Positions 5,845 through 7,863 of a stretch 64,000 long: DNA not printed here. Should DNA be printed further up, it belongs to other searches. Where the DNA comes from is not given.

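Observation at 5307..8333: NERD nuclease fused to UvrD-like SF1 helicase, flanked by nitroreductase and a P-loop kinase: nuclease-helicase (Nhi-like) candidate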

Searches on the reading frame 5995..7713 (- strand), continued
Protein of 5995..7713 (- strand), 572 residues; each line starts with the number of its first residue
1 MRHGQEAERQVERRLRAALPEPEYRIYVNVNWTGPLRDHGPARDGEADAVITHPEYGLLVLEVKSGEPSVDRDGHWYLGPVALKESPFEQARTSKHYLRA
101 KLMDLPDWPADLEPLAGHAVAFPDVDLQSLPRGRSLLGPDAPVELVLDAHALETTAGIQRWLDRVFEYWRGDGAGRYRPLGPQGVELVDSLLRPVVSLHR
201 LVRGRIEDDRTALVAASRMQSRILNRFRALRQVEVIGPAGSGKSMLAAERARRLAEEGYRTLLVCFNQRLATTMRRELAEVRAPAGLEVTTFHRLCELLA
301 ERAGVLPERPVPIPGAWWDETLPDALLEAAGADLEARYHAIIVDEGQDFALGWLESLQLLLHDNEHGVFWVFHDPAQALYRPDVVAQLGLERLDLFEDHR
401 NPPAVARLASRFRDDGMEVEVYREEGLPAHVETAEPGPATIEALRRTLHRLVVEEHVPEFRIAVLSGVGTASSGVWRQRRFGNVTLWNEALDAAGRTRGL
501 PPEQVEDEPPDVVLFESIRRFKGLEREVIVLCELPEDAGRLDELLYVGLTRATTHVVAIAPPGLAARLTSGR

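Call 15: find_encoding_contigs(protein=P0034, flank=10000, max_places=2)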
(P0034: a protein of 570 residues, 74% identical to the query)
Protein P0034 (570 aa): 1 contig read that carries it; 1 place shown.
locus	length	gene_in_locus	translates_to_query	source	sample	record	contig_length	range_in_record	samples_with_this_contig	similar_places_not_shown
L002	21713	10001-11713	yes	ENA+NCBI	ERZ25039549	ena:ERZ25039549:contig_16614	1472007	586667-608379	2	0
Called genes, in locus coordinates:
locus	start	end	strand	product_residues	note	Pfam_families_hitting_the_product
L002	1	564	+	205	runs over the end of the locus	PF05724:TPMT, PF13489:Methyltransf_23, PF03848:TehB (weak), PF13847:Methyltransf_31, PF08241:Methyltransf_11, PF08242:Methyltransf_12, PF13649:Methyltransf_25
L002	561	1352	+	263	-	PF05013:FGase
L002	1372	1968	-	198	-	PF00881:Nitroreductase (weak)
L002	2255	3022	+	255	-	-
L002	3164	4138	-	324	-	PF00296:Bac_luciferase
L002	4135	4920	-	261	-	PF00005:ABC_tran, PF13304:AAA_21 (faint)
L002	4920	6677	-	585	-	PF02653:BPD_transp_2, PF00005:ABC_tran, PF13304:AAA_21 (faint)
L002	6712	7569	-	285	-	PF02653:BPD_transp_2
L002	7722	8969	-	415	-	PF13433:Peripla_BP_5, PF13458:Peripla_BP_6, PF01094:ANF_receptor (weak)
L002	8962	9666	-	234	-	PF00857:Isochorismatase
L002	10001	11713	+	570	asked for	PF08378:NERD, PF00580:UvrD-helicase (faint), PF13245:AAA_19, PF13538:UvrD_C_2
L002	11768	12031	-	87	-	-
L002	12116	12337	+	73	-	-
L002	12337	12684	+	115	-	PF02452:PemK_toxin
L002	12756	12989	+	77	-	PF01402:RHH_1 (weak)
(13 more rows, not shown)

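Call 16: find_encoding_contigs(protein=P0055, flank=10000, max_places=2)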
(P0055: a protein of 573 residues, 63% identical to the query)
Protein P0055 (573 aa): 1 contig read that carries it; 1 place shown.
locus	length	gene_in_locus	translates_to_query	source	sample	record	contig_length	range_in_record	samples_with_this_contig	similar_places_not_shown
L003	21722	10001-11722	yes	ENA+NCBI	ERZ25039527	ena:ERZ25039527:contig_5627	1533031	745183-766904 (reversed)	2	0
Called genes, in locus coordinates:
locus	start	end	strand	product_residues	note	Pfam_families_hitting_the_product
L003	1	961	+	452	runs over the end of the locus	PF01547:SBP_bac_1, PF13416:SBP_bac_8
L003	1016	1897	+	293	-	PF00528:BPD_transp_1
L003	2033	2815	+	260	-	PF00528:BPD_transp_1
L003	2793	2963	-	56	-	-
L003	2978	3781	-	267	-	PF03328:HpcH_HpaI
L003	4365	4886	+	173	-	-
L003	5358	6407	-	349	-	-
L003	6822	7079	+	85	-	PF13453:Zn_ribbon_TFIIB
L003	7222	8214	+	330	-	PF00248:Aldo_ket_red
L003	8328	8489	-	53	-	-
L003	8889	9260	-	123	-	-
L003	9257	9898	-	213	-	PF00565:SNase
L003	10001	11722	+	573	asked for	PF08378:NERD, PF13191:AAA_16, PF13245:AAA_19 (weak), PF13538:UvrD_C_2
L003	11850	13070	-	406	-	PF00070:Pyr_redox (faint), PF00890:FAD_binding_2 (faint), PF01266:DAO (weak), PF01494:FAD_binding_3 (weak), PF07992:Pyr_redox_2, PF13450:NAD_binding_8 (faint), PF13738:Pyr_redox_3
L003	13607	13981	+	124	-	-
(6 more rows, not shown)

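Call 17: search_solved_structures(query=window:5995-7713:-, max_evalue=0.01, show_alignments=2)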
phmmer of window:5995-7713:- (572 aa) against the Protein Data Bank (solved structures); distinct sequences matched with E-value up to 0.01: 0.

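Call 22: find_related_loci(query=A1, collection=genome_contigs, flank=8000)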
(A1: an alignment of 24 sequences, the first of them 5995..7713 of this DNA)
Query A1 (572 aa) in genome_contigs; peptide patterns used: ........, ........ (x = any residue, [..] = any of these).
102 stretches matched a pattern; 68 encode a relative of the query (tblastn E <= 1e-3); 68 distinct loci.
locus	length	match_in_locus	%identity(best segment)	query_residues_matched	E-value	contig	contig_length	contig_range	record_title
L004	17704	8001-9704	80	1-568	0e+0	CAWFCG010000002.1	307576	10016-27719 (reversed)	MAG: uncultured Chloroflexia bacterium isolate MFD04716.bin.1.249 genome assembly, contig: contig_11971, whole genome sh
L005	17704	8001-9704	80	1-568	0e+0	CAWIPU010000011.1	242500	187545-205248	MAG: uncultured Chloroflexia bacterium isolate MFD01721.bin.1.359 genome assembly, contig: contig_49526, whole genome sh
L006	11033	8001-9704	80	1-568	0e+0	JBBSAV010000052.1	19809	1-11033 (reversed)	MAG: Candidatus Limnocylindrales bacterium isolate La6_metabat2.046 La6_metabat2.046_K_654963_L_19809_cov_13.9855, whole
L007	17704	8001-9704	79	1-568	0e+0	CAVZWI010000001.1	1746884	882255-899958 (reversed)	MAG: uncultured Chloroflexia bacterium isolate MFD02416.bin.2.31 genome assembly, contig: contig_29965, whole genome sho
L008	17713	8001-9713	78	1-571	0e+0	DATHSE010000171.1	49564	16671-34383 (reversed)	MAG TPA_asm: Anaerolineae bacterium isolate SMAG_U16043 k141_369267, whole genome shotgun sequence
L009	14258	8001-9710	79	1-570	0e+0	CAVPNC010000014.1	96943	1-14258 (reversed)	MAG: uncultured Chloroflexia bacterium isolate MFD09964.bin.2.136 genome assembly, contig: contig_45526, whole genome sh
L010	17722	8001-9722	78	1-572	0e+0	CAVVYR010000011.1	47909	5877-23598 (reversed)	MAG: uncultured Chloroflexia bacterium isolate MFD03804.bin.2.50 genome assembly, contig: contig_37983, whole genome sho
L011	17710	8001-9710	79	1-570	0e+0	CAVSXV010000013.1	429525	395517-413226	MAG: uncultured Chloroflexia bacterium isolate MFD05684.bin.2.109 genome assembly, contig: contig_9167, whole genome sho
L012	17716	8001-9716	78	1-572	0e+0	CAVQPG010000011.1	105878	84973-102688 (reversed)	MAG: uncultured Chloroflexia bacterium isolate MFD09779.bin.2.28 genome assembly, contig: contig_26857, whole genome sho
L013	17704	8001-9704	79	1-568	0e+0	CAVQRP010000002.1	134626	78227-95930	MAG: uncultured Chloroflexia bacterium isolate MFD09779.bin.2.236 genome assembly, contig: contig_12639, whole genome sh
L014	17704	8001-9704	77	1-568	0e+0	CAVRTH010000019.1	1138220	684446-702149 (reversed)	MAG: uncultured Chloroflexia bacterium isolate MFD02923.bin.2.100 genome assembly, contig: contig_9476, whole genome sho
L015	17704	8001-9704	79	1-568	0e+0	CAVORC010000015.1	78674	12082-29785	MAG: uncultured Chloroflexia bacterium isolate MFD09964.bin.2.61 genome assembly, contig: contig_29328, whole genome sho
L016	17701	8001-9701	74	1-568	0e+0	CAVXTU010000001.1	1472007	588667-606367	MAG: uncultured Chloroflexia bacterium isolate MFD05684.bin.2.84 genome assembly, contig: contig_16614, whole genome sho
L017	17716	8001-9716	63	1-568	0e+0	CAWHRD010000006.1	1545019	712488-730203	MAG: uncultured Chloroflexia bacterium isolate MFD05942.bin.3.408 genome assembly, contig: contig_6647, whole genome sho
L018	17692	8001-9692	64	3-569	0e+0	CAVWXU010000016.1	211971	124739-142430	MAG: uncultured Chloroflexia bacterium isolate MFD03726.bin.2.17 genome assembly, contig: contig_20117, whole genome sho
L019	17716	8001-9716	63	1-568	0e+0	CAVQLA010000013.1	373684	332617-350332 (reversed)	MAG: uncultured Chloroflexia bacterium isolate MFD00032.bin.1.157 genome assembly, contig: contig_66291, whole genome sh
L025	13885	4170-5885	62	1-568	0e+0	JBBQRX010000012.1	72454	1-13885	MAG: Candidatus Limnocylindrales bacterium isolate Co_metawrap_1715 Cmw_1715_k141_6488569_length_72454_cov_20.9978, whol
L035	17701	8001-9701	55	4-568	4e-180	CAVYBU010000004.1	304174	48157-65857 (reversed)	MAG: uncultured Chloroflexia bacterium isolate MFD09779.bin.1.359 genome assembly, contig: contig_24287, whole genome sh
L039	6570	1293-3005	55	4-571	3e-178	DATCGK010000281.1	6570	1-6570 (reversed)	MAG TPA_asm: Candidatus Limnocylindrales bacterium isolate SMAG_U7805 k141_567686, whole genome shotgun sequence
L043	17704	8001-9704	78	1-568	0e+0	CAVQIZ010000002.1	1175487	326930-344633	MAG: uncultured Chloroflexia bacterium isolate MFD09779.bin.2.43 genome assembly, contig: contig_12102, whole genome sho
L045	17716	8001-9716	53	4-572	5e-169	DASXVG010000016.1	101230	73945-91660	MAG TPA_asm: Candidatus Limnocylindrales bacterium isolate SMAG_U4738 k141_243917, whole genome shotgun sequence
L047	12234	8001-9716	52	4-572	6e-167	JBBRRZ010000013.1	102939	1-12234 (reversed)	MAG: Candidatus Limnocylindrales bacterium isolate La2_maxbin2.415 La2_maxbin2.415_K_4179182L102939_cov_76.5995, whole g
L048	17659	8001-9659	54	15-560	3e-162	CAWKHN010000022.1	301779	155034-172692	MAG: uncultured Chloroflexia bacterium isolate MFD02416.bin.1.50 genome assembly, contig: contig_7698, whole genome shot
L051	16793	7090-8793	79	1-568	0e+0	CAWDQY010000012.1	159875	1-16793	MAG: uncultured Chloroflexia bacterium isolate MFD04716.bin.2.161 genome assembly, contig: contig_39070, whole genome sh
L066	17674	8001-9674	68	3-562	0e+0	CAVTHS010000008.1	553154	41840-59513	MAG: uncultured Chloroflexia bacterium isolate MFD05942.bin.2.84 genome assembly, contig: contig_3615, whole genome shot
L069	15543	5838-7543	80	1-568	1e-146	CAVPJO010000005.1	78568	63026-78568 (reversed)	MAG: uncultured Chloroflexia bacterium isolate MFD09964.bin.2.79 genome assembly, contig: contig_29145, whole genome sho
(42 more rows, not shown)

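Call 35: search_protein_families(library=pfam, proteins=[L043:9820-13689:+, L039:3109-4521:+, L066:10805-11842:+, L004:500-3130:+, L035:6285-7184:-, L045:9764-10252:+, L069:3859-4938:-, L048:9625-10287:-], max_evalue=0.001)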
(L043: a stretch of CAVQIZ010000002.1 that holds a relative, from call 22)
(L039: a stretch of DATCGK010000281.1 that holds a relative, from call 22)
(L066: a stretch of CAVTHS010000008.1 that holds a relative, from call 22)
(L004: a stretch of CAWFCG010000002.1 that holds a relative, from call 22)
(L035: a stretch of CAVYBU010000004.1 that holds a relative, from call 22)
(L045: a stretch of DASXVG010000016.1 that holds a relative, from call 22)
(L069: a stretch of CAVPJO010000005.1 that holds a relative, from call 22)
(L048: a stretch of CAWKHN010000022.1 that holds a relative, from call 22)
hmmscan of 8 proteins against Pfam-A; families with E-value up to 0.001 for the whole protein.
L043:9820-13689:+ (1289 aa): 6 families
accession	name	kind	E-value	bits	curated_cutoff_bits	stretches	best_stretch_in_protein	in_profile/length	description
PF13205.12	Big_5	-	1.1e-08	36.2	23.6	1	146-243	2-105/105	Bacterial Ig-like domain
PF07703.20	A2M_BRD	-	2.2e-08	35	22.7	1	875-984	36-140/140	Alpha-2-macroglobulin bait region domain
PF00207.28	A2M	-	2.4e-07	30.9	21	1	1039-1110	2-75/92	Alpha-2-macroglobulin family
PF01835.25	MG2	-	4.1e-07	30.7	32.8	0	481-566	3-80/96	MG2 domain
PF11974.14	bMG3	-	8.6e-06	26.1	34.9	1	376-431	1-60/103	Bacterial alpha-2-macroglobulin MG3 domain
PF13620.12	CarboxypepD_reg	-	0.00013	22.7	32.3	0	394-423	6-38/82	Carboxypeptidase regulatory-like domain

L039:3109-4521:+ (470 aa): 5 families
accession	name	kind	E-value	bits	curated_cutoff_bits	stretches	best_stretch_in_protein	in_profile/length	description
PF01637.24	ATPase_2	-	4.6e-17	63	33.2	1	5-210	1-225/225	ATPase domain predominantly from Archaea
PF03008.20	DUF234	-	3.4e-12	47.1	22.5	1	320-409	1-91/100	Archaea bacterial proteins of unknown function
PF13173.12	AAA_14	-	5.1e-06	26.9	27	1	25-177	3-124/129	AAA domain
PF13191.12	AAA_16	-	0.00015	22.7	32.6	1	5-116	2-143/167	AAA ATPase domain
PF13401.12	AAA_22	-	0.00058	20.6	27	0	25-150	6-125/130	AAA domain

L066:10805-11842:+ (345 aa): 1 family
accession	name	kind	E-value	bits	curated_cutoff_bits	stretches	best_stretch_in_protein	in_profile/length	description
PF12705.13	PDDEXK_1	-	3.5e-22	80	22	2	87-208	3-125/247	PD-(D/E)XK nuclease superfamily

L004:500-3130:+ (876 aa): 6 families
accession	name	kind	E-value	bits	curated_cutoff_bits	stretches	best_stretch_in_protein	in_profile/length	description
PF13361.12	UvrD_C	-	1.2e-41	143.7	25.6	1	87-467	3-347/350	UvrD-like helicase C-terminal domain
PF12705.13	PDDEXK_1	-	2.9e-38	132.6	22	1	615-868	2-247/247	PD-(D/E)XK nuclease superfamily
PF00580.27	UvrD-helicase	-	5e-19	69.5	23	1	2-67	208-270/271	UvrD/REP helicase N-terminal domain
PF13538.12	UvrD_C_2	-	1.3e-11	44.6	27.4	2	396-424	4-32/52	UvrD-like helicase C-terminal domain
PF13245.12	AAA_19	-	2.9e-06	27.9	25.1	1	7-53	91-134/134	AAA domain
PF01443.25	Viral_helicase1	-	0.00093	19.5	21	0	437-465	198-226/228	Viral superfamily 1 RNA helicase core domain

L035:6285-7184:- (299 aa): 1 family
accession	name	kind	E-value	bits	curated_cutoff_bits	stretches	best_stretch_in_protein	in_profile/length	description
PF04402.19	SIMPL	-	3.2e-56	191.3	25.2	1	97-296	1-205/205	Protein of unknown function (DUF541)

L045:9764-10252:+ (162 aa): 1 family
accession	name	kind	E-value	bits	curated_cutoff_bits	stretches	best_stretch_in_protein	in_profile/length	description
PF03733.18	YccF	-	1.6e-07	32.3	27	1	37-71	4-38/51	Inner membrane component domain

L069:3859-4938:- (359 aa): 1 family
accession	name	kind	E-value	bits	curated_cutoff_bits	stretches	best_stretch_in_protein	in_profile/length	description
PF01551.29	Peptidase_M23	-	8e-16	58.5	28.7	1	137-226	10-94/96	Peptidase family M23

L048:9625-10287:- (220 aa): 0 families

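Call 36: predict_structure(alignment_id=A1)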
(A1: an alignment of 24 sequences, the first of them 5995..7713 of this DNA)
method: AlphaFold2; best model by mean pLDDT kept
length: 572 residues; sequences in the alignment: 24
mean_pLDDT: 80.5   pTM: 0.65
mean pLDDT of the five models: 80.5, 76.6, 75.5, 74.6, 72.5
residues with pLDDT >= 90: 139; 70-90: 327; 50-70: 86; < 50: 20
segments of 3 or more residues with pLDDT < 50: 35-42, 194-197, 204-208
pLDDT, mean of each block of 10 residues (from residue 1): 69 89 81 52 71 91 88 83 86 88 78 89 85 58 87 93 90 72 80 54 50 71 83 81 82 93 87 87 93 86 80 70 79 80 72 82 87 68 75 79 79 70 68 92 94 84 90 93 91 84 84 87 77 78 81 86 86 45
secondary structure, 60 per line:
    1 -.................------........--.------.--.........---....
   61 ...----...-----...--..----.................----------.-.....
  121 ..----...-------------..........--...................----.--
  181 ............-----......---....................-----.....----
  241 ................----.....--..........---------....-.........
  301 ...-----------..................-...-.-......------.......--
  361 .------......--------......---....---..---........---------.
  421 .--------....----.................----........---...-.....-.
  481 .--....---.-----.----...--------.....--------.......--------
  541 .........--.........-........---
elements in order: H2-18 E25-32 E45-53 E57-63 E68-70 E76-78 H87-103 E116-122 E146-148 H149-152 H155-173 H181-192 H198-203 H207-226 E232-236 H241-256 E261-265 H268-277 E287-290 H292-303 H315-332 E340-345 H352-358 E368-373 H382-387 E391-394 H403-410 E430-433 H438-454 E462-466 H474-478 E484-487 E513-517 E526-532 H541-549 E552-560 H562-569

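Call 38: fold_search(model_id=the predicted structure, library=pdb)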
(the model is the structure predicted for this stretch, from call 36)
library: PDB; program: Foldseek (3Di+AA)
matches with E <= 10: 1518; with E <= 0.001: 248
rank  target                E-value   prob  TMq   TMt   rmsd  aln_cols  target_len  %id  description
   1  7zel_A                7.9e-13  1.00  0.38  0.28  12.6       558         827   16  Human SLFN11 dimer apoenzyme (released 2022-09-28)
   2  7zep_A                2.3e-12  1.00  0.39  0.28  12.2       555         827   15  Human SLFN11 E209A dimer (released 2022-09-28)
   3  9uie_B                6.6e-12  1.00  0.42  0.29  13.0       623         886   14  Electronic microscopy structure of human schlafen14-E211A dimer in complex with dsRNA (released 2025-08-06)
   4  9jr9_B                1.7e-10  1.00  0.39  0.28  12.9       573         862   15  Electronic microscopy structure of human schlafen14-E211A dimer (released 2025-08-06)
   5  2xzl_A                4.4e-10  1.00  0.35  0.27  10.5       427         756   15  Upf1-RNA complex (released 2011-03-30)
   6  8rd3_A                9.2e-10  1.00  0.33  0.31  11.9       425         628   16  Crystal structure of Saccharomyces cerevisiae Nmd4 protein bound to Upf1 helicase domain (released 2024-08-14)
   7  2xzo_A                1.3e-09  1.00  0.35  0.33   9.7       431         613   13  Upf1 helicase - RNA complex (released 2011-03-30)
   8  2gk6_A                2.7e-09  1.00  0.36  0.35  10.4       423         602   13  Structural and Functional insights into the human Upf1 helicase core (released 2007-01-09)
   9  2wjy                  2.8e-09  1.00  0.38  0.29   9.7       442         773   14  Crystal structure of the complex between human nonsense mediated decay factors UPF1 and UPF2 Orthorhombic form (released 2009-07-07)
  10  9nyy_A                4.0e-09  1.00  0.35  0.26  12.8       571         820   13  Nucleic acid bound human SLFN14, State 1 (released 2025-07-09)
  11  2is6_B                4.2e-09  1.00  0.41  0.36  11.6       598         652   14  Crystal structure of UvrD-DNA-ADPMgF3 ternary complex (released 2007-01-09)
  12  2is1_B                4.4e-09  1.00  0.41  0.38  10.2       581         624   14  Crystal structure of UvrD-DNA-SO4 complex (released 2007-01-09)
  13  2is1_A                5.5e-09  1.00  0.40  0.36  10.1       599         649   14  Crystal structure of UvrD-DNA-SO4 complex (released 2007-01-09)
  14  2xzp                  6.2e-09  1.00  0.34  0.32  11.1       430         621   13  Upf1 helicase (released 2011-03-30)
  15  2is4_B                7.7e-09  1.00  0.43  0.39   9.5       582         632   15  Crystal structure of UvrD-DNA-ADPNP ternary complex (released 2007-01-09)
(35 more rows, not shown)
